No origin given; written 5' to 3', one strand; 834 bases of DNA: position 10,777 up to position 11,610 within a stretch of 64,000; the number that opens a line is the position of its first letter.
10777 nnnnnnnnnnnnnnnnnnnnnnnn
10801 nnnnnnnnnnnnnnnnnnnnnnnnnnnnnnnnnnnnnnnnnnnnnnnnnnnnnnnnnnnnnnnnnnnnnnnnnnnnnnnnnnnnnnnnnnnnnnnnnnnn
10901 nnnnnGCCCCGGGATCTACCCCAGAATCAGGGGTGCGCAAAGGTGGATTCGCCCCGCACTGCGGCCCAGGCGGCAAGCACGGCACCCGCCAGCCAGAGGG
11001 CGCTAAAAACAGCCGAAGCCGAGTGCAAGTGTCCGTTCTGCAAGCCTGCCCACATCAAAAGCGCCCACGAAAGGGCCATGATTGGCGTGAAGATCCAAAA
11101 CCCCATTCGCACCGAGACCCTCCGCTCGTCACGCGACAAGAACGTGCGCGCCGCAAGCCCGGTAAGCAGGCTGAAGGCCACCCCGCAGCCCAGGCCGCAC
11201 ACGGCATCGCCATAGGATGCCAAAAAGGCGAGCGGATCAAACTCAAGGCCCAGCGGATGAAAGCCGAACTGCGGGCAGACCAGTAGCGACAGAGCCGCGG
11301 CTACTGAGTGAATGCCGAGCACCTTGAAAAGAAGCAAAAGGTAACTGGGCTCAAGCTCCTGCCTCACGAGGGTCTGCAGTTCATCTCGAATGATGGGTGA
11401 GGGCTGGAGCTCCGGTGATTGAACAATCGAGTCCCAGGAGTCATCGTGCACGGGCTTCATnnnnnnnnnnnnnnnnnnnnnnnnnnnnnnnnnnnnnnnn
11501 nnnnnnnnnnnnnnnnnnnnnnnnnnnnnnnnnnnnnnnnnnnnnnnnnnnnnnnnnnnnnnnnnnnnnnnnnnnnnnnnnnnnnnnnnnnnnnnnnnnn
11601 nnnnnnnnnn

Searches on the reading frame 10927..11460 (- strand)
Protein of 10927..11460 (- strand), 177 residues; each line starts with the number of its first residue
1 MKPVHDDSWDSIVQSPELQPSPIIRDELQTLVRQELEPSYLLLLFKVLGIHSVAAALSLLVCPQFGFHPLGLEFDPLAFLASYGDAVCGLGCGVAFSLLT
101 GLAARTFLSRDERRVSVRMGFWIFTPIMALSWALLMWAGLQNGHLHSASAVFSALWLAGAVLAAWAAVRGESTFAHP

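Call 5: search_protein_families(library=pfam, proteins=[window:10927-11460:-], max_evalue=0.01)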
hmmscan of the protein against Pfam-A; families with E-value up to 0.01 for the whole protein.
window:10927-11460:- (177 aa): 0 families

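Call 7: search_protein_families(library=ncbifam, proteins=[window:10927-11460:-], max_evalue=0.01)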
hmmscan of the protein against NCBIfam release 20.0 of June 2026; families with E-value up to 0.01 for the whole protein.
window:10927-11460:- (177 aa): 0 families

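Call 24: search_protein_families(library=pfam, alignment_id=A2, max_evalue=10)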
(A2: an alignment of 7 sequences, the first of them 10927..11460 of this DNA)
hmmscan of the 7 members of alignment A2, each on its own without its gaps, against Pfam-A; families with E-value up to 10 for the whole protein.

A. member 1, window:10927-11460:- (177 aa): 1 family
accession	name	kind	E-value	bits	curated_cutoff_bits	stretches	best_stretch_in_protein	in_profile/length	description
PF19942.4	DUF6404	-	0.3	11.9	27.6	1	120-168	50-98/115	Family of unknown function (DUF6404)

B. families by the number of members that match (of 7 scanned): 4 families
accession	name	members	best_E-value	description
PF21952.1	PRKCH_uORF2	1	0.027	PRKCH upstream open reading frame 2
PF19258.4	KxYKxGKxW_sig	1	0.18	KxYKxGKxW signal peptide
PF24369.1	DUF7525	1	0.23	Family of unknown function (DUF7525)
PF19942.4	DUF6404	1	0.3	Family of unknown function (DUF6404)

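Call 43: find_related_loci(query=A2, collection=metagenome_contigs, flank=3500)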
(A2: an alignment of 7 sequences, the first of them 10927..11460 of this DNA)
Query A2 (177 aa) in metagenome_contigs; peptide patterns used: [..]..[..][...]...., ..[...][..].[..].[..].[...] (x = any residue, [..] = any of these).
85 stretches matched a pattern; 4 encode a relative of the query (tblastn E <= 1e-3); 4 distinct loci.
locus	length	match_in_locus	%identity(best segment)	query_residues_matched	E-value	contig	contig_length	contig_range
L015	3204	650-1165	57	1-168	8e-58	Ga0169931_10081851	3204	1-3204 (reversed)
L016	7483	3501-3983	32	6-169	4e-19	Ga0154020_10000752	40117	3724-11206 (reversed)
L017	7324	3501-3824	32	6-114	9e-16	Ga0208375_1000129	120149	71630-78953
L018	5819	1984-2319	32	6-118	2e-15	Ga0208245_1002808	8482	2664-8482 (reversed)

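Call 59: find_homologous_proteins(query=A4, max_evalue=0.001)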
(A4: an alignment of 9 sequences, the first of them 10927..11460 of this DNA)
Query A4 (9 sequences) (177 aa, profile of the alignment): 19 proteins with E <= 0.001 among 8000 candidates.
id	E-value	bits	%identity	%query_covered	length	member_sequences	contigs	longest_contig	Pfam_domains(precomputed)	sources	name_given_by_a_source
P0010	5.8e-78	278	58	95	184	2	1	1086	-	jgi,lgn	jgi:hypothetical protein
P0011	3.5e-77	276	54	95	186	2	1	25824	-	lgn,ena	-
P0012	5.3e-77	275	57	95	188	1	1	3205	-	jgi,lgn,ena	-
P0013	1.1e-72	261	99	100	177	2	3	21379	-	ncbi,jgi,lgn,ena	jgi:hypothetical protein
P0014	7.1e-68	246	59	95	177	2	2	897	-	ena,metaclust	metaclust:\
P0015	9.2e-66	239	24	93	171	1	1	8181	-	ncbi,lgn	-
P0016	2.7e-58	214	55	93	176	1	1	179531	-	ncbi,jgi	jgi:hypothetical protein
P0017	3.5e-56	207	30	52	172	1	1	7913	-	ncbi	-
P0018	1.3e-38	150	33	94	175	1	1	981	-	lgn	-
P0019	2.1e-37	146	28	99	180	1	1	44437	-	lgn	-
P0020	8.0e-36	141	29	89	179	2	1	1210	-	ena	-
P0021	8.5e-36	141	28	89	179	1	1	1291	-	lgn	-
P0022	9.5e-36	141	32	62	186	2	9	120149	-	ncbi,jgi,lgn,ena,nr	ncbi:MAG: hypothetical protein A2428_17020 [Bdellovibrionales bacterium RIFOXYC1_FULL_54_43]|nr:MAG:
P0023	5.1e-35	139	37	66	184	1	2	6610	-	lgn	-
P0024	1.3e-33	134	30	87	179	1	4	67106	-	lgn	-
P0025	1.9e-33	133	32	60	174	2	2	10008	-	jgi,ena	-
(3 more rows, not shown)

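Call 60: find_encoding_contigs(protein=P0019, flank=4000, max_places=1)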
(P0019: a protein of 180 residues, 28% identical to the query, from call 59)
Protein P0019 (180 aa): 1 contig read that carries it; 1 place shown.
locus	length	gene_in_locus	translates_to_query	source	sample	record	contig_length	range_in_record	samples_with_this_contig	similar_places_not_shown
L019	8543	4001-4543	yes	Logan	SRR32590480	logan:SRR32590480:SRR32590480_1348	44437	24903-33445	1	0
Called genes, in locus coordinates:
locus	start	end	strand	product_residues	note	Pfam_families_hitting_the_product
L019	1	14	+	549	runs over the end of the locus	PF13354:Beta-lactamase2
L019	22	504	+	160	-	PF13420:Acetyltransf_4 (weak), PF00583:Acetyltransf_1, PF13673:Acetyltransf_10 (weak), PF13508:Acetyltransf_7, PF08445:FR47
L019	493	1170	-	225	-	PF01925:TauE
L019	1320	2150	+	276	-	PF00126:HTH_1, PF03466:LysR_substrate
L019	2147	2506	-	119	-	-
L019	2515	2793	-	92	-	PF00403:HMA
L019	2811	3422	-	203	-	-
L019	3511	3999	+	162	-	PF04542:Sigma70_r2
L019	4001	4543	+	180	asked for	-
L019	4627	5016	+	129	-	-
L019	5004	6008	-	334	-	PF06185:YecM, PF14091:DUF4269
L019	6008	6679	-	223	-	PF02798:GST_N, PF13417:GST_N_3, PF13409:GST_N_2, PF00043:GST_C (weak), PF14497:GST_C_3 (weak)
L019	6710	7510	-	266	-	PF04655:APH_6_hur, PF01636:APH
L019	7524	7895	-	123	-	PF00571:CBS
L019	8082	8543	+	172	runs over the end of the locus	PF03745:DUF309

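Call 61: find_encoding_contigs(protein=P0024, flank=4000, max_places=1)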
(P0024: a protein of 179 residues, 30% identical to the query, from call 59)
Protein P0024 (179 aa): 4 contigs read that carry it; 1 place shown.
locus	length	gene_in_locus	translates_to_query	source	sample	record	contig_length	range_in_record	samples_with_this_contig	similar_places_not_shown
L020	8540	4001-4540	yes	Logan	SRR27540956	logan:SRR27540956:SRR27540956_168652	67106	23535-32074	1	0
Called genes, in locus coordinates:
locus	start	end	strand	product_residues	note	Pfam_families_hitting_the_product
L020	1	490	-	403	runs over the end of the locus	PF07690:MFS_1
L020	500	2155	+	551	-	PF13354:Beta-lactamase2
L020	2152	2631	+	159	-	PF13302:Acetyltransf_3 (weak), PF13420:Acetyltransf_4, PF13673:Acetyltransf_10, PF00583:Acetyltransf_1, PF13508:Acetyltransf_7, PF08445:FR47 (weak)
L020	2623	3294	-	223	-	PF01925:TauE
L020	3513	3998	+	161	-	PF04542:Sigma70_r2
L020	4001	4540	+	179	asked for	-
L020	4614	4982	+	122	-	-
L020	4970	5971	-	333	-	PF06185:YecM, PF14091:DUF4269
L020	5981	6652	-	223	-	PF02798:GST_N, PF13417:GST_N_3, PF13409:GST_N_2, PF00043:GST_C (weak), PF14497:GST_C_3 (weak)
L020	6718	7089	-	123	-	PF00571:CBS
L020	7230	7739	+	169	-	PF03745:DUF309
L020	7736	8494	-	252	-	PF00106:adh_short, PF08659:KR, PF23441:SDR (weak), PF13561:adh_short_C2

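Call 62: find_encoding_contigs(protein=P0023, flank=4000, max_places=1)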
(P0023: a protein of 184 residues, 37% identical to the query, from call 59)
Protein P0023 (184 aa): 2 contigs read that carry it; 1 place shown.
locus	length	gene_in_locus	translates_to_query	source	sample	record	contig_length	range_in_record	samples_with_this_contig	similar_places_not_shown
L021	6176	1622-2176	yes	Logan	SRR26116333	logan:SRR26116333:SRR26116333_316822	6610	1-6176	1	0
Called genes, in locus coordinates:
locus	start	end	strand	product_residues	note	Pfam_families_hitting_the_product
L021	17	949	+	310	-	-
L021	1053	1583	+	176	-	PF04542:Sigma70_r2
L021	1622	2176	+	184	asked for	-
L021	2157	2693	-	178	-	PF08212:Lipocalin_2, PF00061:Lipocalin (weak)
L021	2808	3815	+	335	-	PF00389:2-Hacid_dh, PF02826:2-Hacid_dh_C, PF03446:NAD_binding_2 (weak)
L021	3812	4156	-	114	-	PF28289:BV97_02767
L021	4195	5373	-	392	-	-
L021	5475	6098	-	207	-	PF13532:2OG-FeII_Oxy_2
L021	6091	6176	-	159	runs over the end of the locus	PF02870:Methyltransf_1N, PF01035:DNA_binding_1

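Call 63: find_encoding_contigs(protein=P0025, flank=4000, max_places=1)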
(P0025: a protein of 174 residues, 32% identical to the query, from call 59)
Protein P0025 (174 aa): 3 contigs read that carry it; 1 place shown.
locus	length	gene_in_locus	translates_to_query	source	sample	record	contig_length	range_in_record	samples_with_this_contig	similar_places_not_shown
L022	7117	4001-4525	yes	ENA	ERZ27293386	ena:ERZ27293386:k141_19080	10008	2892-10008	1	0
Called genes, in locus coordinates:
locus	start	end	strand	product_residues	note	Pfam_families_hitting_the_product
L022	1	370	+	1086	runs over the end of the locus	?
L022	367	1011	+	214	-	-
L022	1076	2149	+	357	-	PF01063:Aminotran_4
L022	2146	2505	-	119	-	-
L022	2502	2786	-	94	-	PF00403:HMA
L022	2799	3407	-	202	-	-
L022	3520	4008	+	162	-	PF04542:Sigma70_r2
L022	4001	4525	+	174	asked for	-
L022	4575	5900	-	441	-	PF07399:Na_H_antiport_3, PF07854:DUF1646 (faint)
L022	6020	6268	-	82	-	PF13370:Fer4_13, PF13459:Fer4_15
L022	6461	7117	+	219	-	?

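Call 87: predict_structure(alignment_id=A5)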
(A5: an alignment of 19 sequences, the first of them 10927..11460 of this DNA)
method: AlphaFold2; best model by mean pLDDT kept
length: 177 residues; sequences in the alignment: 19
mean_pLDDT: 86.4   pTM: 0.76
mean pLDDT of the five models: 86.4, 84.7, 84.3, 83.8, 83.5
residues with pLDDT >= 90: 94; 70-90: 64; 50-70: 18; < 50: 1
segments of 3 or more residues with pLDDT < 50: none
pLDDT, mean of each block of 10 residues (from residue 1): 67 81 92 91 97 91 73 78 87 92 95 94 96 89 75 94 94 61
secondary structure, 60 per line:
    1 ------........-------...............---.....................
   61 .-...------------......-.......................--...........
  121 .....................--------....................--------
elements in order: H7-14 H22-36 H40-61 H78-83 H85-107 H110-141 H150-169

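Call 90: fold_search(model_id=the predicted structure, library=pdb)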
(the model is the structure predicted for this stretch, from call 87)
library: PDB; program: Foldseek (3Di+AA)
matches with E <= 10: 154; with E <= 0.001: 0
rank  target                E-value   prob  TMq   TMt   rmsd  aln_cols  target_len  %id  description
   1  6xr2_C                8.6e-01  0.20  0.22  0.23  15.7       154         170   17  Computationally designed right-handed alpha/alpha homotrimeric toroid with 3 repeats per subunit (released 2021-07-14)
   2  9wyp_X                1.2e+00  0.08  0.18  0.21  13.6       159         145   11  The PSI-ACPI supercomplex from the cryptophyte Chroomonas placoidea (released 2026-01-07)
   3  9vkn_A                1.4e+00  0.12  0.23  0.26  13.0       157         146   20  Crystal structure of DhdR in complex with inducer L2HG (released 2025-08-06)
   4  4uiq_B                1.5e+00  0.16  0.24  0.27  14.6       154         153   14  Isolated globin domain of the Bordetella pertussis globin-coupled sensor with a heme at the dimer interface (released 2016-04-13)
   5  5ohe_A                1.6e+00  0.14  0.22  0.24  14.8       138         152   17  Globin sensor domain of AfGcHK (FeIII form) in complex with cyanide (released 2017-11-08)
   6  8e0o_B                1.6e+00  0.13  0.22  0.20  17.5       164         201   18  Heterotrimeric variant of tcTRP9, hetBGL03-15-18 (released 2023-04-12)
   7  9dse_A                1.8e+00  0.12  0.24  0.26  14.8       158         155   15  Cyanide-ligated Bordetella pertussis globin coupled sensor regulatory domain (released 2025-12-24)
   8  5ona_A                2.0e+00  0.18  0.31  0.25  22.0       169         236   12  Drosophila Bag-of-marbles CBM peptide bound to human CAF40-CNOT1 (released 2017-12-27)
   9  9o9x_C                2.1e+00  0.12  0.26  0.12  20.3       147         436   10  ytrEF nucleotide-free conformation (released 2025-10-15)
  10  8yuf_A                2.3e+00  0.06  0.17  0.21  12.1       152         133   12  Crystal structure of HEPN (Q64A) toxin (released 2025-04-02)
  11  3wr1_B                2.6e+00  0.06  0.20  0.22  13.2       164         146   18  Crystal structure of Cormorant (Phalacrocorax carbo) hemoglobin (released 2014-03-05)
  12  9jpl_B                2.7e+00  0.10  0.25  0.27  12.4       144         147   19  Crystal structure of DhdR inducer binding domain in complex with inducer (released 2024-11-06)
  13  3fs4_B                2.7e+00  0.07  0.20  0.23  11.8       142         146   19  Crystal structure determination of Ostrich hemoglobin at 2.2 Angstrom resolution (released 2009-03-31)
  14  6i2z_B                2.8e+00  0.05  0.17  0.19  14.7       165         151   13  Isolated globin domain of the Bordetella pertussis globin-coupled sensor (released 2019-10-16)
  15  8e0n_D                3.1e+00  0.11  0.25  0.26  13.3       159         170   15  Homotrimeric variant of tcTRP9, BGL18 (released 2023-04-12)
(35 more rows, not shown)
